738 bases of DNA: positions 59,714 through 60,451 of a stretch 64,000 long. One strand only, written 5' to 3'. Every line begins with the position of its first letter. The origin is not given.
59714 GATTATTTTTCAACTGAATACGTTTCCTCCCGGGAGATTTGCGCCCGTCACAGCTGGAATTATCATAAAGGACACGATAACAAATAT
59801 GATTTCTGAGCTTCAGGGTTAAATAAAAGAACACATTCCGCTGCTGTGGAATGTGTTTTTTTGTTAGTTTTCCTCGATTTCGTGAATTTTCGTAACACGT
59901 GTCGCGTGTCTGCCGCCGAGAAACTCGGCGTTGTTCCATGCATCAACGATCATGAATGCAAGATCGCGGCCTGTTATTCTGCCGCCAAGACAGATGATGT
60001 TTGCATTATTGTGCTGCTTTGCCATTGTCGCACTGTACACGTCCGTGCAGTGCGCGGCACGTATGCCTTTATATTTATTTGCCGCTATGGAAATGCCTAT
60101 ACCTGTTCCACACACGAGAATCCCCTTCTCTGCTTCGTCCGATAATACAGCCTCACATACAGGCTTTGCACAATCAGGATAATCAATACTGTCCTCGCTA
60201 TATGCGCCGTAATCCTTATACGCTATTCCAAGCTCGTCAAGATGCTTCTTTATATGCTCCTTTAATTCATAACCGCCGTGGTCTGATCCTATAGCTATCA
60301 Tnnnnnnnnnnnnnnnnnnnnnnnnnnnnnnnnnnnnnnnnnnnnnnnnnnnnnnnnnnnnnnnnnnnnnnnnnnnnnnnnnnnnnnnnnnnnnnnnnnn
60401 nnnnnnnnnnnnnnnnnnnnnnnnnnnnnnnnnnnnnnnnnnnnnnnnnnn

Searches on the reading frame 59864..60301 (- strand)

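Call 63: search_protein_families(library=ncbifam, proteins=[window:59864-60301:-], max_evalue=0.00001)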
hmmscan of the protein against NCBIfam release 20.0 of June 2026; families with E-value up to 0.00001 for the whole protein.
window:59864-60301:- (145 aa): 12 families
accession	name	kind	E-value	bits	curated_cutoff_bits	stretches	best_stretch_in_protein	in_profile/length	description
NF004051.0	PRK05571.1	subfamily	3.1e-60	202.3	135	1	2-144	4-147/149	ribose-5-phosphate isomerase B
TIGR01120.1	rpiB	equivalog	1.5e-57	193.6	138.65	1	2-143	2-143/143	ribose 5-phosphate isomerase B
TIGR00689.1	rpiB_lacA_lacB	subfamily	2.2e-57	193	88.3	1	2-144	1-144/145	RpiB/LacA/LacB family sugar-phosphate isomerase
TIGR02133.1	RPI_actino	equivalog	2.5e-39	134.5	168.2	1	2-143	3-146/148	ribose-5-phosphate isomerase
NF006381.0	PRK08622.1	equivalog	7.2e-36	123.6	234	1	2-143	3-145/171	galactose-6-phosphate isomerase subunit LacB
NF051858.1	EryPhIsonDerIRhiz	equivalog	7e-34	117.1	240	1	2-144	3-148/150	D-erythrulose-4-phosphate isomerase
NF006380.0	PRK08621.1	equivalog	8.2e-31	107.3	164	1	2-138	3-137/142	galactose-6-phosphate isomerase subunit LacA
TIGR01119.1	lacB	equivalog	3.3e-29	101.8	312.55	1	2-143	3-145/171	galactose-6-phosphate isomerase subunit LacB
NF009258.0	PRK12615.1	equivalog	3.1e-26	92.3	325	1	2-143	3-145/171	galactose-6-phosphate isomerase subunit LacB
NF009257.0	PRK12613.1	equivalog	3.5e-24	85.6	243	1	2-139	3-137/141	galactose-6-phosphate isomerase subunit LacA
TIGR01118.1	lacA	equivalog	8.2e-23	81.1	181.1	1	2-139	3-138/141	galactose-6-phosphate isomerase subunit LacA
NF006753.0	PRK09273.1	equivalog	3.8e-06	26.4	137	1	15-105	20-112/211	hypothetical protein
